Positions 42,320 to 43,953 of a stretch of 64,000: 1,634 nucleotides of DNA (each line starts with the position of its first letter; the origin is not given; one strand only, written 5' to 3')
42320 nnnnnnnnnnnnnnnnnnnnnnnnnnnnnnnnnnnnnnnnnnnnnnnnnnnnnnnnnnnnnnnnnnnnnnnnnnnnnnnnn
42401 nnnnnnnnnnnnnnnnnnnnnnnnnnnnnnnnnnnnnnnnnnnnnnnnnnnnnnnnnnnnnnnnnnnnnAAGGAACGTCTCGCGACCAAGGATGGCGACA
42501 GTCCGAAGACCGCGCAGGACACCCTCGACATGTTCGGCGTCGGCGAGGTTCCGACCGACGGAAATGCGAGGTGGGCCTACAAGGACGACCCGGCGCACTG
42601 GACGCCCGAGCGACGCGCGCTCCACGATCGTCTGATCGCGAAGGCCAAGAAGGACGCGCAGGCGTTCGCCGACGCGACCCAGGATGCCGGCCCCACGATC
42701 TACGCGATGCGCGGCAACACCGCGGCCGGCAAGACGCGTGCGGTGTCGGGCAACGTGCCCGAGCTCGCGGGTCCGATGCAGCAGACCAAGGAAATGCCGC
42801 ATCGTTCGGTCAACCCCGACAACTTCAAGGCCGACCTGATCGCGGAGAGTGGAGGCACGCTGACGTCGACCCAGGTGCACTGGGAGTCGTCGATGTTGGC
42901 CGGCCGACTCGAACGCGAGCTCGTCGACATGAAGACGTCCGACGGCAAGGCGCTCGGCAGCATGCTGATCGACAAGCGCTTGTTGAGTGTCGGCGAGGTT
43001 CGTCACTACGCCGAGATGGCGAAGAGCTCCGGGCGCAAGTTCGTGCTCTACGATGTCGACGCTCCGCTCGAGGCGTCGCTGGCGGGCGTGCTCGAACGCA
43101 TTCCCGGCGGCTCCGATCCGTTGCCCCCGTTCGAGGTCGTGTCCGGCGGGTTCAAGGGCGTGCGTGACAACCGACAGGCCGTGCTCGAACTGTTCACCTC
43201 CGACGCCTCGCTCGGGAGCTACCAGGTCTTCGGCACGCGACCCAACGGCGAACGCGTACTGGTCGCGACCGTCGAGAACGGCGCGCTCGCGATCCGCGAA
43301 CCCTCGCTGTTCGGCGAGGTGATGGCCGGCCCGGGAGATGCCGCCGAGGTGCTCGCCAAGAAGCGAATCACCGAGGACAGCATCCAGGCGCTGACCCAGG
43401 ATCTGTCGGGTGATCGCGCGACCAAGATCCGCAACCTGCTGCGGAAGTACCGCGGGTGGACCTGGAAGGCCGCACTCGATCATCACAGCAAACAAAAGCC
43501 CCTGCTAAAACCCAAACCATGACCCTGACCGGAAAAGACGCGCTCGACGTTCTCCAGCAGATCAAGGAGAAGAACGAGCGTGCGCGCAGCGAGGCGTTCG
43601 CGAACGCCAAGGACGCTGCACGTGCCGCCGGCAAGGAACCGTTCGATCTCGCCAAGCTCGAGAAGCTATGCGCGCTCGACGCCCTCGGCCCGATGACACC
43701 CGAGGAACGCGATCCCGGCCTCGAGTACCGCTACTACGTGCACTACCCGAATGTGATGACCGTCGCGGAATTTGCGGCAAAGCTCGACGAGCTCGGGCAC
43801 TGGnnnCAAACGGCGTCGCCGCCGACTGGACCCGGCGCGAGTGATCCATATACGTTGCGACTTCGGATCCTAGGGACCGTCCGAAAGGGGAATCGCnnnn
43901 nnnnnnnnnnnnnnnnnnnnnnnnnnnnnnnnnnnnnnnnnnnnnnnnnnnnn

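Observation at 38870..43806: Giant DUF4157 / zeta-toxin-like polymorphic toxin with a translationally coupled small helical immunity candidate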

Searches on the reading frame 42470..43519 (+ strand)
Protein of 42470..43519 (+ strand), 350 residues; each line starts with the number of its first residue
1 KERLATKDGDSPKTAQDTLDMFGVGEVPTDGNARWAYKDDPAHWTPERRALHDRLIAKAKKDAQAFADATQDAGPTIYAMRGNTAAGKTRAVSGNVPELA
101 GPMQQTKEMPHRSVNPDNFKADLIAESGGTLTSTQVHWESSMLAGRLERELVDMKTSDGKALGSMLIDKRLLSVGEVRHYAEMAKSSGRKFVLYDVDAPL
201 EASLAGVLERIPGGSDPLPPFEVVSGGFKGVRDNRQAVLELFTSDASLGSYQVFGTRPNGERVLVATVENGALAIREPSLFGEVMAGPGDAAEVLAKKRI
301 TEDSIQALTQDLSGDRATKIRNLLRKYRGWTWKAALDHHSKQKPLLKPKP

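Call 6: search_solved_structures(query=window:42470-43519:+, max_evalue=10, show_alignments=3)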
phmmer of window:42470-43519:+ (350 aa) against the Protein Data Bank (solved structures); distinct sequences matched with E-value up to 10: 2.
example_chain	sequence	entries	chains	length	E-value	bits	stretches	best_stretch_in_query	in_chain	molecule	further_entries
4z8v_A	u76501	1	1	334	7e-76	259.1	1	17-341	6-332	AvrRxo1-ORF1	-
4z8q_A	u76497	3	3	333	7.7e-76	258.9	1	18-341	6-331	AvrRxo1-ORF1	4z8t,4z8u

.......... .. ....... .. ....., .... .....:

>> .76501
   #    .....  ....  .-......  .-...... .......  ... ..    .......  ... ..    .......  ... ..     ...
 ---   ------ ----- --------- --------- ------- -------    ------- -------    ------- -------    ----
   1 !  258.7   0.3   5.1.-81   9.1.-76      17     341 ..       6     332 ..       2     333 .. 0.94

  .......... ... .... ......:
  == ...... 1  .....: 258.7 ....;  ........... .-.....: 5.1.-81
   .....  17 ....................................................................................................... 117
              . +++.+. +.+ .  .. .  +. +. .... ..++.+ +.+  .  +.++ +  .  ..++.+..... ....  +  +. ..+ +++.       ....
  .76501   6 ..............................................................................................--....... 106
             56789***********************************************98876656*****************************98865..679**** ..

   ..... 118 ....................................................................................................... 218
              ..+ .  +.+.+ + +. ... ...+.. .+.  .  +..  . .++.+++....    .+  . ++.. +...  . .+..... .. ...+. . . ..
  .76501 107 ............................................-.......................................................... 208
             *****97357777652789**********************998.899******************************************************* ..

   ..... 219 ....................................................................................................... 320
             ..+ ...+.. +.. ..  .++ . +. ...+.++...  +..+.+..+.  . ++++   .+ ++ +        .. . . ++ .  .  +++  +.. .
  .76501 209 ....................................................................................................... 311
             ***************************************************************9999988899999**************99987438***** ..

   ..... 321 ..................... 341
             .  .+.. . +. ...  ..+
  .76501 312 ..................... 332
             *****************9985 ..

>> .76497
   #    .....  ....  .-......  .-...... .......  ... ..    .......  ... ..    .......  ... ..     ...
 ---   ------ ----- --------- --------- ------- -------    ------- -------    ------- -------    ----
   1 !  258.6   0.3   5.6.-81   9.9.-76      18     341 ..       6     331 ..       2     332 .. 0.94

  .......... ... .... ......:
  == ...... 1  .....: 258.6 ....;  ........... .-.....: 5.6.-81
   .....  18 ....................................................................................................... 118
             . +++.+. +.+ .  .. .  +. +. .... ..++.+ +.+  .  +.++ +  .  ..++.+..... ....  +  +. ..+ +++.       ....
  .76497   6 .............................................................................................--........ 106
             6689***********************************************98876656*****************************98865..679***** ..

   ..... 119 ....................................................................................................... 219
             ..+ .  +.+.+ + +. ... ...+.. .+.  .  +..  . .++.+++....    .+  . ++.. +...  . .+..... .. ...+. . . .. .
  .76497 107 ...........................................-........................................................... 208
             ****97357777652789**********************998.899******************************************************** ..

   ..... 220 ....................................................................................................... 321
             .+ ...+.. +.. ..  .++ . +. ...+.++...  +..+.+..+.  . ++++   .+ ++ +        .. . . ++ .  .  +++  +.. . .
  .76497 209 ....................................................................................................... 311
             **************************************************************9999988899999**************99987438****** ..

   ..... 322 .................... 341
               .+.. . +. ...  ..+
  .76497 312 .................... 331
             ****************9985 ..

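Call 59: find_homologous_proteins(query=window:42470-43519:+, max_evalue=0.00001)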
Query window:42470-43519:+ (350 aa): 57 proteins with E <= 0.00001 among 8000 candidates.
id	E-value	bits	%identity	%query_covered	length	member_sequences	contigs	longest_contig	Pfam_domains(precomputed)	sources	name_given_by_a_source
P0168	4.1e-147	508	67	97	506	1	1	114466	PF06414.19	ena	-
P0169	1.0e-128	448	61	96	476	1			PF06414.19,PF13699.12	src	-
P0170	3.5e-126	439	72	77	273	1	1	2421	PF06414.19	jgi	jgi:hypothetical protein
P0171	1.7e-123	431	63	89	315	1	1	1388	PF06414.19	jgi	jgi:hypothetical protein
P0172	4.5e-121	423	60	94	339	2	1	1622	PF06414.19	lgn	-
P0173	1.1e-119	418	59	96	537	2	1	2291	PF06414.19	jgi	-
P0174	7.4e-112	392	55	95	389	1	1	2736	PF06414.19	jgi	jgi:hypothetical protein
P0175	2.5e-105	371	54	97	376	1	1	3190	-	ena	-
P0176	1.9e-103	365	54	93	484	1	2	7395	PF13671.13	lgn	-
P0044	2.7e-100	354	62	77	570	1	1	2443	PF06414.19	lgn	-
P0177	3.7e-99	350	54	94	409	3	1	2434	-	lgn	-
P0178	1.4e-98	349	63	75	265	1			-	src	-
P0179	3.0e-98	348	53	92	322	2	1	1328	PF13671.13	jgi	jgi:hypothetical protein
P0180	2.4e-96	341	52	97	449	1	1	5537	-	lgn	-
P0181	5.7e-94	333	48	95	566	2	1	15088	PF06414.19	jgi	jgi:hypothetical protein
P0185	4.3e-84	301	48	92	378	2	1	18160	PF06414.19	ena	-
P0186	3.3e-81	291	53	75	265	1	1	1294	PF06414.19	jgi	jgi:hypothetical protein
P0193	8.5e-77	277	49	84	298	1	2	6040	PF06414.19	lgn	-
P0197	7.6e-72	261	44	95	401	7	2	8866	PF06414.19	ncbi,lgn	-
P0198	1.4e-71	260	44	94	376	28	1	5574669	PF06414.19,PF13671.13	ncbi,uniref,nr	ncbi:XopAJ/AvrRxo1 family type III secretion system effector zeta toxin [Paracidovorax avenae]|unire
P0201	8.1e-69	251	48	89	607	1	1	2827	PF06414.19,PF21724.3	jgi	jgi:hypothetical protein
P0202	1.6e-67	246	58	65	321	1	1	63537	PF06414.19,PF13671.13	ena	-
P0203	1.8e-66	243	44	91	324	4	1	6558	PF06414.19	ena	-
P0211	1.9e-55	207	37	93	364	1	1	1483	PF06414.19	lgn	-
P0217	2.0e-46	177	45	71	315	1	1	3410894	PF06414.19,PF13671.13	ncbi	-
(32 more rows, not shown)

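Call 96: predict_structure(alignment_id=A3)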
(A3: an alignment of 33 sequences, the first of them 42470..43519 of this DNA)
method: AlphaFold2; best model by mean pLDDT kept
length: 350 residues; sequences in the alignment: 33
mean_pLDDT: 92.4   pTM: 0.89
mean pLDDT of the five models: 92.4, 92.3, 91.3, 91.0, 91.1
residues with pLDDT >= 90: 301; 70-90: 30; 50-70: 4; < 50: 15
segments of 3 or more residues with pLDDT < 50: 1-12, 348-350
pLDDT, mean of each block of 10 residues (from residue 1): 34 72 94 91 97 98 98 97 94 96 97 96 91 89 97 96 97 97 98 98 95 86 96 97 98 96 98 98 96 97 96 93 97 96 66
secondary structure, 60 per line:
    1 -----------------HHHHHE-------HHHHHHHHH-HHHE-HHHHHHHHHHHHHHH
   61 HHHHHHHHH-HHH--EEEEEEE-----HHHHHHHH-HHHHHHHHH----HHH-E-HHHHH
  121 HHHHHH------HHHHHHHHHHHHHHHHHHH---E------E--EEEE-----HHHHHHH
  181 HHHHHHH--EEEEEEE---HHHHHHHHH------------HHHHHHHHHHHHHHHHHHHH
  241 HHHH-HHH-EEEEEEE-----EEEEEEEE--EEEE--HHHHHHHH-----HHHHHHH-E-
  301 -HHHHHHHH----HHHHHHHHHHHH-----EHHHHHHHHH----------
elements in order: H18-22 H31-39 H46-69 E76-82 H88-95 H97-105 H116-126 H133-151 E165-168 H174-187 E190-196 H200-208 H221-244 E250-256 E262-269 E272-275 H278-285 H291-297 H302-309 H314-325 H332-340

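Call 98: fold_search(model_id=the predicted structure, library=pdb)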
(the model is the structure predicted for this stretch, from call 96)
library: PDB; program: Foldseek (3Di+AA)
matches with E <= 10: 835; with E <= 0.001: 14
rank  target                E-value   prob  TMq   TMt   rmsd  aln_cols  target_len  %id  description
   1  4z8t_A                9.8e-32  1.00  0.88  0.92   2.0       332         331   42  CRYSTAL STRUCTURE OF AvrRxo1-ORF1:AvrRxo1-ORF2 WITH SULPHATE IONS (released 2015-09-23)
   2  4z8v_A                1.7e-31  1.00  0.87  0.92   1.8       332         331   42  CRYSTAL STRUCTURE OF AVRRXO1-ORF1:-ORF2 COMPLEX, NATIVE. (released 2015-09-23)
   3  4z8u_A                2.1e-31  1.00  0.88  0.92   1.9       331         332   42  CRYSTAL STRUCTURE OF AvrRxo1-ORF1:-ORF2 WITH ATP (released 2015-09-23)
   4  4z8q_A                5.3e-31  1.00  0.87  0.92   1.9       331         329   42  CRYSTAL STRUCTURE OF AvrRxo1-ORF1:AvrRxo1-ORF2 COMPLEX, SELENOMETHIONINE SUBSTITUTED. (released 2015-09-23)
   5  1gvn_B                1.5e-06  1.00  0.48  0.59   8.5       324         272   14  Crystal Structure of the Plasmid Maintenance System epsilon/zeta: Meachnism of toxin inactivation and toxin function (released 2003-01-29)
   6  3q8x_B                5.2e-06  1.00  0.47  0.58   9.0       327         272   14  Structure of a toxin-antitoxin system bound to its substrate (released 2011-03-09)
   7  3q8x_D                9.1e-06  1.00  0.40  0.49   7.9       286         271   14  Structure of a toxin-antitoxin system bound to its substrate (released 2011-03-09)
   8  1gvn_D                1.4e-05  1.00  0.48  0.60   7.1       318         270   12  Crystal Structure of the Plasmid Maintenance System epsilon/zeta: Meachnism of toxin inactivation and toxin function (released 2003-01-29)
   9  2p5t_F                1.8e-05  1.00  0.41  0.56   8.5       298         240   16  Molecular and structural characterization of the PezAT chromosomal toxin-antitoxin system of the human pathogen Strept (released 2007-05-15)
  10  2p5t_D                2.2e-04  1.00  0.39  0.53   8.6       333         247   14  Molecular and structural characterization of the PezAT chromosomal toxin-antitoxin system of the human pathogen Strept (released 2007-05-15)
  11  2p5t_H                2.9e-04  1.00  0.44  0.60   8.2       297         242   15  Molecular and structural characterization of the PezAT chromosomal toxin-antitoxin system of the human pathogen Strept (released 2007-05-15)
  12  2p5t_B                4.6e-04  1.00  0.35  0.48   9.5       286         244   15  Molecular and structural characterization of the PezAT chromosomal toxin-antitoxin system of the human pathogen Strept (released 2007-05-15)
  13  6epg_D                7.7e-04  1.00  0.35  0.32  10.0       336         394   10  Structure of the epsilon_1 / zeta_1 antitoxin / toxin system from Neisseria gonorrhoeae. (released 2018-05-02)
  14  5hr5                  9.9e-04  0.99  0.31  0.26  18.5       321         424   12  Bovine Heart 6-Phosphofructo-2-Kinase/Fructose-2,6-Bisphosphatase (PFKFB2) (released 2016-11-16)
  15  6eph_B                1.0e-03  1.00  0.34  0.30  10.7       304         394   10  Structure of the epsilon_1 / zeta_1 antitoxin toxin system from Neisseria gonorrhoeae in complex with UNAM. (released 2018-05-02)
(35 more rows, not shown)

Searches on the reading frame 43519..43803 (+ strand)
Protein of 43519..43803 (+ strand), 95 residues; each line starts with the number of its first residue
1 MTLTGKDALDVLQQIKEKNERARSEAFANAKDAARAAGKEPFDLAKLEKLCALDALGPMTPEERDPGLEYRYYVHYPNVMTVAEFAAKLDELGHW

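Call 3: search_protein_families(library=pfam, proteins=[window:43519-43803:+], max_evalue=1)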
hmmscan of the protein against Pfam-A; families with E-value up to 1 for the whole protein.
window:43519-43803:+ (95 aa): 1 family
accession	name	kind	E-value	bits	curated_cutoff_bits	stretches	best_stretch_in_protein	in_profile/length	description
PF14579.12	HHH_6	-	0.1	13.3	25.6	1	19-62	43-86/90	Helix-hairpin-helix motif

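Call 7: search_protein_families(library=ncbifam, proteins=[window:43519-43803:+], max_evalue=1)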
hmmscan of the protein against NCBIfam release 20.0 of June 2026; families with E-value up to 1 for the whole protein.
window:43519-43803:+ (95 aa): 0 families

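Call 8: search_solved_structures(query=window:43519-43803:+, max_evalue=10, show_alignments=3)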
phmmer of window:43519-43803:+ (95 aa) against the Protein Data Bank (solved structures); distinct sequences matched with E-value up to 10: 7.
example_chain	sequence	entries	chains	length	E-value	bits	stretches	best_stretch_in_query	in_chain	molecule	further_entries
4z8q_B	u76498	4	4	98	1.4e-16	64.1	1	2-95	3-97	AvrRxo1-ORF2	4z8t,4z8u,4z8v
6hiv_DR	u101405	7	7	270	0.12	16.3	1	69-95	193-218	ms65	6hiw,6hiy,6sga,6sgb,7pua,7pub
9hny_DR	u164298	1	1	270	0.12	16.3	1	69-95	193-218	mS65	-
6een_C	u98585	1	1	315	0.13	16.2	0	7-40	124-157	Designer Pentatricopeptide Protein dPPR10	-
2leh_A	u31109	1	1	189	1.3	13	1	47-83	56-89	Survival of motor neuron protein-interacting protein 1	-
8eoz_B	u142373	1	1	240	1.5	12.8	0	13-49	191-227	C3HR3_4r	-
5xjr_2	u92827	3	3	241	1.7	12.7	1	47-82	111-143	Gem-associated protein 2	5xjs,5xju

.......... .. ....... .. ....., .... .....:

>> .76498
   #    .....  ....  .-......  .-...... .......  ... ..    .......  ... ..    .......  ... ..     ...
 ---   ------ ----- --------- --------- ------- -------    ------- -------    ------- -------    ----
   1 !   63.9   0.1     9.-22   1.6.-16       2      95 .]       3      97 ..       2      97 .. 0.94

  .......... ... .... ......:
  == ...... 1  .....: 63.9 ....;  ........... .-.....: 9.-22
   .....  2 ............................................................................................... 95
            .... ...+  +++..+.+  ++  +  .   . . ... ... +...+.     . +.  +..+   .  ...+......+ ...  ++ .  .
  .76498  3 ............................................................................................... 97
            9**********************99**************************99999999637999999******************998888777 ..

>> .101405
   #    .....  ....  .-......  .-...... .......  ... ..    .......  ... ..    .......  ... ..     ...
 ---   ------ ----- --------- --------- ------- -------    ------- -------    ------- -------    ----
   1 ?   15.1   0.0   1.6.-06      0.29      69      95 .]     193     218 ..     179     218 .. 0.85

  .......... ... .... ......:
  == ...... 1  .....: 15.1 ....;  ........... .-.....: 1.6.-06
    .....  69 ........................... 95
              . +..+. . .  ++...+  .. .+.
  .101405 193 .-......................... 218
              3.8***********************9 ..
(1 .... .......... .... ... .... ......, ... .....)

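Call 14: list_cluster_members(proteins=[P0001, window:43519-43803:+])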
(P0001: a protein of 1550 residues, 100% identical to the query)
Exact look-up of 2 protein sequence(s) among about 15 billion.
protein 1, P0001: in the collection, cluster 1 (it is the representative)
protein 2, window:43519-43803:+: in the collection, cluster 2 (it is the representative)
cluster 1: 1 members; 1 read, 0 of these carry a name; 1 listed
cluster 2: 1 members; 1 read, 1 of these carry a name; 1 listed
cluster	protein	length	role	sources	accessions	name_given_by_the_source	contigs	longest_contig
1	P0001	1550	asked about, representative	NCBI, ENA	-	-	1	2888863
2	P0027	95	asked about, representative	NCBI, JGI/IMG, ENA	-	hypothetical protein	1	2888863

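Call 40: search_protein_families(library=phrogs, proteins=[window:43519-43803:+], max_evalue=0.1)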
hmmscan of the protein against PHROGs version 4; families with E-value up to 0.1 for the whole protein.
window:43519-43803:+ (95 aa): 0 families

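Call 107: search_protein_families(library=padloc, proteins=[window:43519-43803:+], max_evalue=0.01)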
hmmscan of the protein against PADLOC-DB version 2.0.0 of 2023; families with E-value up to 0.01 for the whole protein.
window:43519-43803:+ (95 aa): 0 families
